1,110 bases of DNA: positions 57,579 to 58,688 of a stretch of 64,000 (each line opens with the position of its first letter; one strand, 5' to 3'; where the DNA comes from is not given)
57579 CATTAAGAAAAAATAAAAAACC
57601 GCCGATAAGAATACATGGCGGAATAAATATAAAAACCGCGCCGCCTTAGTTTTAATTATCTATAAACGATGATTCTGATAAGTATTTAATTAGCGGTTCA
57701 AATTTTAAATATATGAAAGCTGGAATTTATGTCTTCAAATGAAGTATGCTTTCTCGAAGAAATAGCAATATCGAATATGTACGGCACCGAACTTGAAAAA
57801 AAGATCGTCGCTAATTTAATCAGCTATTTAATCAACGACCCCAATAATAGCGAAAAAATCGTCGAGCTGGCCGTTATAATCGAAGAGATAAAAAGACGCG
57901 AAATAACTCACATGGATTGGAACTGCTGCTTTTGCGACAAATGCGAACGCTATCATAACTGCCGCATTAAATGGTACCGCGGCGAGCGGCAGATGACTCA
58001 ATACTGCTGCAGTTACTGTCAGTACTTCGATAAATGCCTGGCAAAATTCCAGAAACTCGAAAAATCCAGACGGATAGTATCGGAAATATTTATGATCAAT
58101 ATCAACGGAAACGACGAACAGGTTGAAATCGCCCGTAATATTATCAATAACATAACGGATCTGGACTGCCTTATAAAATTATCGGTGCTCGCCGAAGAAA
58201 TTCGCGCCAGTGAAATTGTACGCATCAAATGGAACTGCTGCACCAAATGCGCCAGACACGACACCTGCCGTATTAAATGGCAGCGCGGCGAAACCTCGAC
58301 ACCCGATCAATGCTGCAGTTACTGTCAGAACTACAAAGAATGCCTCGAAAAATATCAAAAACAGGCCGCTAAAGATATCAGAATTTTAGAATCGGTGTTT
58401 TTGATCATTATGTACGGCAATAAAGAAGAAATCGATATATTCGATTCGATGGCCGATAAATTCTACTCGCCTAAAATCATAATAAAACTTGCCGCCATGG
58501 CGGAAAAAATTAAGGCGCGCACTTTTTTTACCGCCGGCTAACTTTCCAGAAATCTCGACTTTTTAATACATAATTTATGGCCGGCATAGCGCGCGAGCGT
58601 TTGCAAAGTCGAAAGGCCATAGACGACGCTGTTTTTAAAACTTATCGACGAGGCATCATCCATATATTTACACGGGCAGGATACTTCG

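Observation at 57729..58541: Cys-rich tandem-repeat protein with 2 x (CC-x-C-x2-C…CRIKW…CCSYCQ…C) modules: likely novel metal-binding family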

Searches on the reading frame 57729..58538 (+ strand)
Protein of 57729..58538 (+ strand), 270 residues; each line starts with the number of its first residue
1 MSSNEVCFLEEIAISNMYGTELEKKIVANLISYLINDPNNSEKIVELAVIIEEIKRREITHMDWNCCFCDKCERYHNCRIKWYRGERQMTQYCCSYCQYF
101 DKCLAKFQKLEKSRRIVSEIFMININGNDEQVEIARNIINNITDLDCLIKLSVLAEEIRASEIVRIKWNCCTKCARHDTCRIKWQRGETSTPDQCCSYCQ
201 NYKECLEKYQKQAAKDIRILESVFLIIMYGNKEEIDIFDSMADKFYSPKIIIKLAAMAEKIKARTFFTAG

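Call 3: search_protein_families(library=pfam, proteins=[window:57729-58538:+], max_evalue=10)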
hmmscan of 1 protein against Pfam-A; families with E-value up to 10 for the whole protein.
window:57729-58538:+ (270 aa): 0 families
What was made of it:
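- On Radical-SAM SPASM/Twitch auxiliary-cluster domain: There is no Radical_SAM or SPASM hit in the protein (call 3).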

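Call 4: search_protein_families(library=ncbifam, proteins=[window:57729-58538:+], max_evalue=10)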
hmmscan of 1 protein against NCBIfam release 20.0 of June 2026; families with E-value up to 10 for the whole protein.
window:57729-58538:+ (270 aa): 2 families
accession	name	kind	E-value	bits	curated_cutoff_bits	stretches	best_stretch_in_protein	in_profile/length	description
NF047366.1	TscT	equivalog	0.0016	18.8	100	1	72-115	51-90/100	type II toxin-antitoxin system toxin TscT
TIGR01295.2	PedC_BrcD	equivalog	0.16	11.9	120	1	195-220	66-91/152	PedC/BrcD family bacteriocin maturation disulfide isomerase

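Call 5: search_solved_structures(query=window:57729-58538:+, max_evalue=10)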
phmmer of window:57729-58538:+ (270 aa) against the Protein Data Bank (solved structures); distinct sequences matched with E-value up to 10: 2.
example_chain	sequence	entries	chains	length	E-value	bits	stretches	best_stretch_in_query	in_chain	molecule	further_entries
8i3f_A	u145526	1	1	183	0.7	12.5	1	84-114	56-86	Chromatin modification-related protein EAF3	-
8i3g_A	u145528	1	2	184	0.71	12.5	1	84-114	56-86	Chromatin modification-related protein EAF3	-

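Call 6: find_homologous_proteins(query=window:57729-58538:+, max_evalue=0.01)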
Query window:57729-58538:+ (270 aa): 15 proteins with E <= 0.01 among 907 candidates.
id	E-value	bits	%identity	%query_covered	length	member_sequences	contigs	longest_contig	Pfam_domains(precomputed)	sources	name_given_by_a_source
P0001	1.1e-170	584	96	100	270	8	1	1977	-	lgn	-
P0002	6.1e-149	513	83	100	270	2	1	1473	-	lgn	-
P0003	4.4e-143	493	79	97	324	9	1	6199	-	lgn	-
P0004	3.6e-139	481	77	99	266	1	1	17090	-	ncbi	-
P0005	2.7e-133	461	69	99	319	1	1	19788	-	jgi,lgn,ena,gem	-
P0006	1.1e-132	459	76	98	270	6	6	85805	-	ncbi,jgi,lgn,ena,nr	ncbi:MAG: hypothetical protein BWY32_03531 [bacterium ADurb.Bin243]|nr:MAG: hypothetical protein BWY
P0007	3.5e-129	448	76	92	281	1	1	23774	-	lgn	-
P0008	6.4e-127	440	58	98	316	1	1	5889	-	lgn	-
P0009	9.1e-122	424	57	98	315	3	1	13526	-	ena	-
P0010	2.3e-116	406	68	98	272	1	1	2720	-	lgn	-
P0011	3.9e-101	356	53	93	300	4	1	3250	-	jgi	-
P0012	9.2e-84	299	81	64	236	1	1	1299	-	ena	-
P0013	1.1e-63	233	43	95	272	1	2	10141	-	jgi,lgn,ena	-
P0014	2.0e-59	219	39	96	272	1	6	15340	-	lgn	-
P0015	2.4e-53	199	62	53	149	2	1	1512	-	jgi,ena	-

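Call 12: find_encoding_contigs(protein=P0006, flank=10000, max_places=3)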
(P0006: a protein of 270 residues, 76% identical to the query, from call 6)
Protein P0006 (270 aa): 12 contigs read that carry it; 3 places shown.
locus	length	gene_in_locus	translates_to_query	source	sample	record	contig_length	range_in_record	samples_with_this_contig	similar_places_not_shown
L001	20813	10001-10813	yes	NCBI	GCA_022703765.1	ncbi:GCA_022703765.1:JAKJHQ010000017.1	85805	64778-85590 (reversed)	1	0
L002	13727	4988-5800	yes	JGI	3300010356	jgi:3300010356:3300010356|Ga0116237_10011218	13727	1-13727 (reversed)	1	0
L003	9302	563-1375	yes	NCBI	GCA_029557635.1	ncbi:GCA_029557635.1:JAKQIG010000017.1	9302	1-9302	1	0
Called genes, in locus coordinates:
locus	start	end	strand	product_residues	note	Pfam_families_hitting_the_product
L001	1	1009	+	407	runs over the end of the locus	?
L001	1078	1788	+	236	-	-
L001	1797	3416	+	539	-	PF12895:ANAPC3 (faint), PF25062:ARM_TT21_N (faint), PF00515:TPR_1 (faint), PF14559:TPR_19 (weak), PF13424:TPR_12 (weak), PF13432:TPR_16 (weak), PF21033:RMD1-3 (weak), PF13414:TPR_11 (weak), +8 more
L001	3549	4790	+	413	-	PF21710:Spt6_S1 (faint), PF23459:S1_RRP5 (faint), PF00575:S1, PF17092:PCB_OB (faint), PF00575:S1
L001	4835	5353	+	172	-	PF13453:Zn_ribbon_TFIIB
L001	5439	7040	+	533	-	PF00496:SBP_bac_5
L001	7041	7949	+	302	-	-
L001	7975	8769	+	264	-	PF01261:AP_endonuc_2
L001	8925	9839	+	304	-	-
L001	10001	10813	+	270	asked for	-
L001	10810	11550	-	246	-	PF00535:Glycos_transf_2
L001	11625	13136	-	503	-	PF02366:PMT, PF13231:PMT_2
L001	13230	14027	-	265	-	PF03734:YkuD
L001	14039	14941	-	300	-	-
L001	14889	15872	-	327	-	PF05066:HARE-HTH, PF04471:Mrr_cat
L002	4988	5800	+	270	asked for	-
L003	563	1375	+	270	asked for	-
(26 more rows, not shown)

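Call 13: find_encoding_contigs(protein=P0013, flank=10000, max_places=3)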
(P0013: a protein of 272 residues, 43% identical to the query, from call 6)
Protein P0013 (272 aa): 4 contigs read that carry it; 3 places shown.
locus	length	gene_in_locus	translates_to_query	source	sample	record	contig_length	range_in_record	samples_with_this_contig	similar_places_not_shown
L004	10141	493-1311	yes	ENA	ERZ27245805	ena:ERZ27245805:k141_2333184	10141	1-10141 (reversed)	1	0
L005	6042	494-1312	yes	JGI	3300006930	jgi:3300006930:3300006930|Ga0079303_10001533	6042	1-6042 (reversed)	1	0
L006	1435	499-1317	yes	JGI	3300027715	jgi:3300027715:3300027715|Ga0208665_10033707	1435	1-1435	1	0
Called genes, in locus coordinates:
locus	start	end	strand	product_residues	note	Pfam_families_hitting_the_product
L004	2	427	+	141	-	?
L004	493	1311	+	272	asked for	-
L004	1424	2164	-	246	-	PF00535:Glycos_transf_2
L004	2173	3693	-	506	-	PF02366:PMT, PF13231:PMT_2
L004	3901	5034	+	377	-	PF00144:Beta-lactamase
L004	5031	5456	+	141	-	PF00903:Glyoxalase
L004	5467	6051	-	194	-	-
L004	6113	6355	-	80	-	-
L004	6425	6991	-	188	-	-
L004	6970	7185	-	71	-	PF18993:Rv0078B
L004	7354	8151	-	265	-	PF03734:YkuD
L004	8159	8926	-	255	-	PF05137:PilN (faint)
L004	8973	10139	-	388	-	?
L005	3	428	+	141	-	?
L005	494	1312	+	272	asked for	-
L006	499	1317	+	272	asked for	-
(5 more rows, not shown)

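Call 14: find_related_loci(query=A2, collection=genome_contigs, flank=8000)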
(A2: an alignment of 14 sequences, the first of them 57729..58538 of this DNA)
Query A2 (270 aa) in genome_contigs; peptide patterns used: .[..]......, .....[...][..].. (x = any residue, [..] = any of these).
312 stretches matched a pattern; 7 encode a relative of the query (tblastn E <= 1e-3); 7 distinct loci.
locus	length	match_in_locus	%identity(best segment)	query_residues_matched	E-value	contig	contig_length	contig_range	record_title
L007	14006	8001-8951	78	2-264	2e-141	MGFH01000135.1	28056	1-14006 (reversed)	MAG: Candidatus Wallbacteria bacterium GWC2_49_35 gwc2_scaffold_2811, whole genome shotgun sequence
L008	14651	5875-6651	78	1-259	3e-141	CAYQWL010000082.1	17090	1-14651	MAG TPA_asm: uncultured bacterium isolate SRP263991_co4_139 genome assembly, contig: NODE_4781_length_17090_cov_5.041972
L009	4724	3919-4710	75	1-264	2e-140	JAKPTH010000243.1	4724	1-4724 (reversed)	MAG: bacterium isolate JPNA_metabat.86 k141_894264, whole genome shotgun sequence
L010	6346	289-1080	76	1-264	4e-138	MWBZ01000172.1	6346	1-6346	MAG: bacterium ADurb.Bin243 isolate ADurb.Bin243 BWY32_contig000172, whole genome shotgun sequence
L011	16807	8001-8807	88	1-269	1e-163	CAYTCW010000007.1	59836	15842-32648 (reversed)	MAG TPA_asm: uncultured bacterium isolate SRP192927_co10_55 genome assembly, contig: NODE_207_length_59836_cov_9.732490,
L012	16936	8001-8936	56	3-266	5e-102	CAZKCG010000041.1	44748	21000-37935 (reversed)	MAG TPA_asm: uncultured bacterium isolate SRP302447_co1_224 genome assembly, contig: NODE_2392_length_44748_cov_6.715123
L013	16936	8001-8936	55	3-266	6e-101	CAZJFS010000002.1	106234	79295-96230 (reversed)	MAG TPA_asm: uncultured bacterium isolate SRP089250_co1_123 genome assembly, contig: NODE_168_length_106234_cov_6.035826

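Call 17: predict_structure(alignment_id=A2)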
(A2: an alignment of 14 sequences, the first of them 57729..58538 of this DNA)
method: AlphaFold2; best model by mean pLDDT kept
length: 270 residues; sequences in the alignment: 14
mean_pLDDT: 63.4   pTM: 0.32
mean pLDDT of the five models: 63.4, 63.4, 57.6, 57.5, 47.5
residues with pLDDT >= 90: 3; 70-90: 118; 50-70: 64; < 50: 85
segments of 3 or more residues with pLDDT < 50: 1-5, 58-96, 163-201
pLDDT, mean of each block of 10 residues (from residue 1): 54 74 85 87 81 62 43 39 35 47 57 63 70 83 76 73 46 42 39 44 55 67 80 88 77 82 64
secondary structure, 60 per line:
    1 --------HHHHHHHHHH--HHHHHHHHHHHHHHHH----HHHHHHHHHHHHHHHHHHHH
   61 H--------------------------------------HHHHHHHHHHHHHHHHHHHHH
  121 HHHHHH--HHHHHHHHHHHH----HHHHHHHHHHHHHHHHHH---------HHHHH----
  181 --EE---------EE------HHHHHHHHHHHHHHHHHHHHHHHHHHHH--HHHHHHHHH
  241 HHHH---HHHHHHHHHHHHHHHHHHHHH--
elements in order: H9-18 H21-36 H41-61 H100-126 H129-140 H145-162 H172-176 H202-229 H232-244 H248-268
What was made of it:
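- Tried and rejected: (2) Full-length AF2 with the 14-ortholog alignment left the Cys regions unfolded at pLDDT 35-47 (call 17).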

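Call 22: search_protein_representatives(alignment_id=A2)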
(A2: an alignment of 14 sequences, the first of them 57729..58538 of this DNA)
Query: 14 sequences, 270 profile positions. Proteins with E-value up to 0.001 (for the whole library): 60; up to 1e-10: 29; up to 1e-30: 4. The best 60 are listed.
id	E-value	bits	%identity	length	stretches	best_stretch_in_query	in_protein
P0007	9.0e-137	471.1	-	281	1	17-269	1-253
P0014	4.4e-118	409.8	-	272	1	2-269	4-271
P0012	2.5e-84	299.1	-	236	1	1-150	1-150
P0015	2.2e-60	220.6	-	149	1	122-268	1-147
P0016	3.3e-24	102.0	-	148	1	6-111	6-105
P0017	2.5e-22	95.8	-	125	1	107-211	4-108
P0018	6.3e-22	94.5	-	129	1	117-213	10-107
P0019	1.2e-21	93.5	-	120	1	118-214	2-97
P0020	1.2e-21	93.5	-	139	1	118-212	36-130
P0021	2.8e-21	92.4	-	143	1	117-223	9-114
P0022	3.3e-20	88.8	-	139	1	117-208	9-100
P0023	3.5e-20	88.8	-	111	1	5-110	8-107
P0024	3.8e-19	85.4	-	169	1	117-207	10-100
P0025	4.5e-19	85.1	-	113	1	117-213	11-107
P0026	4.8e-19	85.0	-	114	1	114-212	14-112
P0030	4.5e-18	81.8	-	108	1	116-211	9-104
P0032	3.8e-17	78.8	-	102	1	8-104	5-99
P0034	5.6e-16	75.0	-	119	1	117-215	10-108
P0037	4.8e-15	71.9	-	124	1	108-218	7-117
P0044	2.3e-09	53.3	-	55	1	62-112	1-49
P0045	1.9e-08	50.2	-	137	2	168-210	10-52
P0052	1.5e-06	44.0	-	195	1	134-212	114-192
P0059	3.8e-05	39.4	-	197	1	68-123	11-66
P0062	9.7e-05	38.1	-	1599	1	169-223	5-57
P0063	1.4e-04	37.6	-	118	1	145-206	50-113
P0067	3.5e-04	36.3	-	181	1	62-108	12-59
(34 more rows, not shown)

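Call 25: search_protein_families(library=pfam, alignment_id=A3, max_evalue=0.01)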
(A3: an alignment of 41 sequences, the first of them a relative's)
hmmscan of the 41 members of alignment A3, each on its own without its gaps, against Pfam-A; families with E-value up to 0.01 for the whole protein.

A. member 1, P0016 (148 aa): 0 families

B. families by the number of members that match (of 41 scanned): 23 families
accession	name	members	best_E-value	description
PF07719.23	TPR_2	1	8.6e-28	Tetratricopeptide repeat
PF16258.11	DUF4912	1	1.1e-27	Domain of unknown function (DUF4912)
PF13181.12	TPR_8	1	3.3e-21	Tetratricopeptide repeat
PF00515.34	TPR_1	1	3.8e-21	Tetratricopeptide repeat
PF13424.12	TPR_12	1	8.5e-20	Tetratricopeptide repeat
PF13432.12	TPR_16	1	1.2e-18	Tetratricopeptide repeat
PF13176.12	TPR_7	1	8.2e-17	Tetratricopeptide repeat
PF14559.12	TPR_19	1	3.7e-15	Tetratricopeptide repeat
PF13428.12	TPR_14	1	4.4e-13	Tetratricopeptide repeat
PF13174.12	TPR_6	1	4.3e-12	Tetratricopeptide repeat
PF02518.31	HATPase_c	1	8.3e-11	Histidine kinase-, DNA gyrase B-, and HSP90-like ATPase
PF13371.12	TPR_9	1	4.3e-10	Tetratricopeptide repeat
PF13431.12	TPR_17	1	1.1e-08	Tetratricopeptide repeat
PF13414.12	TPR_11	1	1.9e-06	TPR repeat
PF12895.13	ANAPC3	1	6.7e-06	Anaphase-promoting complex, cyclosome, subunit 3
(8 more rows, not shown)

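Call 31: find_encoding_contigs(protein=P0021, flank=6000, max_places=3)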
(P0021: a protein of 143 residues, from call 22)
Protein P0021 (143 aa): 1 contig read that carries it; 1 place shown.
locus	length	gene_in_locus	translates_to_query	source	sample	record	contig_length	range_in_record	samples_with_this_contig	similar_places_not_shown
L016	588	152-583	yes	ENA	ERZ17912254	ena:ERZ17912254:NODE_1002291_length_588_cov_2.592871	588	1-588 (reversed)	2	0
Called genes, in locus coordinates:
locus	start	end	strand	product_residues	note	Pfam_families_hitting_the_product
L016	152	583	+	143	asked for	-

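Call 32: find_encoding_contigs(protein=P0062, flank=6000, max_places=3)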
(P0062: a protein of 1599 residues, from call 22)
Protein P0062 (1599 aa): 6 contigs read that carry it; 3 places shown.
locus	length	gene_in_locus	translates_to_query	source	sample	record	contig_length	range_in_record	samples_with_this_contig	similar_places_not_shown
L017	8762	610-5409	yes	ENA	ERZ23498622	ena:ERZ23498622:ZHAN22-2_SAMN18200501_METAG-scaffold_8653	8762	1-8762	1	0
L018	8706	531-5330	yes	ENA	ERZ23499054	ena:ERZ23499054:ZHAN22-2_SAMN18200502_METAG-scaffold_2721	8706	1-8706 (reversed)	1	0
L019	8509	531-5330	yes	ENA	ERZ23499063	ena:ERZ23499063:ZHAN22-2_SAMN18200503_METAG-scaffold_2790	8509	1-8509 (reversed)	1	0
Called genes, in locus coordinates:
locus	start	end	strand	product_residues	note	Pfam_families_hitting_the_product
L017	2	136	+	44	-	?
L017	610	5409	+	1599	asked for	PF13424:TPR_12 (faint), PF00515:TPR_1 (faint), PF07719:TPR_2 (faint), PF13174:TPR_6 (faint), PF13176:TPR_7 (faint), PF13181:TPR_8 (faint), PF13371:TPR_9 (faint), PF02518:HATPase_c, +9 more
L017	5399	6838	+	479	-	PF00158:Sigma54_activat, PF14532:Sigma54_activ_2, PF00004:AAA (weak), PF07728:AAA_5 (weak), PF25601:AAA_lid_14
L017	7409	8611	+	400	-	PF01488:Shikimate_DH (weak)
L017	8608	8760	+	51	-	?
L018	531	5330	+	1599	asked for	PF13424:TPR_12 (faint), PF00515:TPR_1 (faint), PF07719:TPR_2 (faint), PF13174:TPR_6 (faint), PF13176:TPR_7 (faint), PF13181:TPR_8 (faint), PF13371:TPR_9 (faint), PF02518:HATPase_c, +9 more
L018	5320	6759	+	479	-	PF00158:Sigma54_activat, PF14532:Sigma54_activ_2, PF00004:AAA (weak), PF07728:AAA_5 (weak), PF25601:AAA_lid_14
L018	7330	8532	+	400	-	PF01488:Shikimate_DH (weak)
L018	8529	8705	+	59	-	?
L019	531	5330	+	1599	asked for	PF13424:TPR_12 (faint), PF00515:TPR_1 (faint), PF07719:TPR_2 (faint), PF13174:TPR_6 (faint), PF13176:TPR_7 (faint), PF13181:TPR_8 (faint), PF13371:TPR_9 (faint), PF02518:HATPase_c, +9 more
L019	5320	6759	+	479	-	PF00158:Sigma54_activat, PF14532:Sigma54_activ_2, PF00004:AAA (weak), PF07728:AAA_5 (weak), PF25601:AAA_lid_14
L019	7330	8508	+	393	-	?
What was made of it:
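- Closest known: Zinc-thiolate redox switches. Same: The Cys8 domain sits at the input end of a histidine kinase (call 32).
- Signalling link: the domain forms the N-terminus of a 1599-aa TPR histidine kinase that is followed by a sigma-54 activator (calls 25, 32). The domain is the N-terminal input of a histidine kinase (calls 25, 32).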

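Call 50: list_cluster_members(proteins=[P0016, P0017, P0018, P0020, P0026, P0034, P0037, P0044, P0045, P0067])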
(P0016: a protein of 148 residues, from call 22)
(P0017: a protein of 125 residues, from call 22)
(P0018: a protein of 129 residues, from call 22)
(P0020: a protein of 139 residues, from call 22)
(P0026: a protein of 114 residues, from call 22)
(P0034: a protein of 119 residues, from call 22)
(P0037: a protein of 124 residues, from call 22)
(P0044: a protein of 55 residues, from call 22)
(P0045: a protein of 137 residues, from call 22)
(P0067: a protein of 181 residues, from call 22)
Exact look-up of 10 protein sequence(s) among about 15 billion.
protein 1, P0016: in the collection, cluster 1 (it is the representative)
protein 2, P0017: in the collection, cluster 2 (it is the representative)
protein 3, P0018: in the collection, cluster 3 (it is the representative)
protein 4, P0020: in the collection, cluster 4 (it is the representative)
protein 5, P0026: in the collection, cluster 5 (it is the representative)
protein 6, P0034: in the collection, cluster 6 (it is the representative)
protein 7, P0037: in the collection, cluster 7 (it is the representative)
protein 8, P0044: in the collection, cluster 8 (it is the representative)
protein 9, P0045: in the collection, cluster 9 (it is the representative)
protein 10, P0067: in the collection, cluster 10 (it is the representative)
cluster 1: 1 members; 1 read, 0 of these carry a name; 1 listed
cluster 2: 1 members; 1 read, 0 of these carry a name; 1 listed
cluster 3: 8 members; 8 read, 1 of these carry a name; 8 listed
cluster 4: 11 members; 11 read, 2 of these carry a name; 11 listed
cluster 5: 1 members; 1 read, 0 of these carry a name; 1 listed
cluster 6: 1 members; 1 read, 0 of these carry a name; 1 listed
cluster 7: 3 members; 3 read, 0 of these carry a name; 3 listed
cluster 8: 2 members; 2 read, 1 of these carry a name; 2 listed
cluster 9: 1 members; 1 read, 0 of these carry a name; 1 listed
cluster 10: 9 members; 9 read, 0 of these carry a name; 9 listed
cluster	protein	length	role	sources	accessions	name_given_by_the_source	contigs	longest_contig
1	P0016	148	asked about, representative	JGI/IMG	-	-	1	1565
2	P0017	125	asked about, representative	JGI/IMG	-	-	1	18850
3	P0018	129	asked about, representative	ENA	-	-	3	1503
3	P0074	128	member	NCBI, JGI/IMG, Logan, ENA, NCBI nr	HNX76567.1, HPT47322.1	MAG TPA: hypothetical protein PLM07_15685 [Candidatus Rifleibacterium sp.] | hypothetical protein [Candidatus Rifleibacterium sp.]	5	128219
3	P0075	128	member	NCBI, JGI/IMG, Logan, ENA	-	-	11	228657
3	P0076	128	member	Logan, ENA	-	-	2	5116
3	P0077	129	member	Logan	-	-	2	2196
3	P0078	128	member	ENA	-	-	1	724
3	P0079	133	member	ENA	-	-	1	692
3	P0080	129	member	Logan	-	-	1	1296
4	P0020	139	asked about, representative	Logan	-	-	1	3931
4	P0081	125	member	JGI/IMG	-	hypothetical protein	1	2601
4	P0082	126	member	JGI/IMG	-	hypothetical protein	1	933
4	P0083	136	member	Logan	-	-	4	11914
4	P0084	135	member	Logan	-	-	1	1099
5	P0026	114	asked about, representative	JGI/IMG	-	-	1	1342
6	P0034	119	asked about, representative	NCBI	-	-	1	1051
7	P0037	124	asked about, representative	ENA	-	-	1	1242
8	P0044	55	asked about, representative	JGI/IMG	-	hypothetical protein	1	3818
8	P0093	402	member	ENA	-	-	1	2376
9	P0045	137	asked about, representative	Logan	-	-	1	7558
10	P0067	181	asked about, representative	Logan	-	-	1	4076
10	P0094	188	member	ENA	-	-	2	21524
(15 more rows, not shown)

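Call 51: find_encoding_contigs(protein=P0075, flank=7000, max_places=2)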
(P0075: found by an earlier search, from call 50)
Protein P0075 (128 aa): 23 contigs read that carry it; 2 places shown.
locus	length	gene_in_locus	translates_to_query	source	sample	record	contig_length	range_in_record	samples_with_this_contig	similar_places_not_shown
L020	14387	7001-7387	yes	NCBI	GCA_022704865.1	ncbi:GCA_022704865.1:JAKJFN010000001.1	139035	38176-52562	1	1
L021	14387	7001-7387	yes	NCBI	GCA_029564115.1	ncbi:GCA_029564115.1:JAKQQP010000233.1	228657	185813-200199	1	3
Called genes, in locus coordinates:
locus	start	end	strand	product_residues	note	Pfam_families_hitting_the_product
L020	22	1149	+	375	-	PF00091:Tubulin, PF12327:FtsZ_C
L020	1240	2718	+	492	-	PF19864:Radical_SAM_N2, PF04055:Radical_SAM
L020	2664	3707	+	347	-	PF02608:Bmp, PF13407:Peripla_BP_4 (weak)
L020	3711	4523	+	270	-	PF01177:Asp_Glu_race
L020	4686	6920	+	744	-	-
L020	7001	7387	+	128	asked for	-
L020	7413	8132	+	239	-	-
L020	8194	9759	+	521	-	PF03853:YjeF_N, PF01256:Carb_kinase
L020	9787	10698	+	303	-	PF23023:Anti-Pycsar_Apyc1, PF00753:Lactamase_B, PF12706:Lactamase_B_2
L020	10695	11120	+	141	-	PF02590:SPOUT_MTase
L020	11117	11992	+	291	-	PF01739:CheR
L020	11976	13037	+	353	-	PF00072:Response_reg, PF01339:CheB_methylest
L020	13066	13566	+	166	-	PF02915:Rubrerythrin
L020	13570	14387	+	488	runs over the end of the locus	PF02397:Bac_transf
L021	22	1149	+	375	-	PF00091:Tubulin, PF12327:FtsZ_C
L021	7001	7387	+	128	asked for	-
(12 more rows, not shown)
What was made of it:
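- A rubrerythrin gene lies in the Riflebacteria locus (call 51). A radical SAM gene lies about 4 kb upstream in the Riflebacteria locus (call 51).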
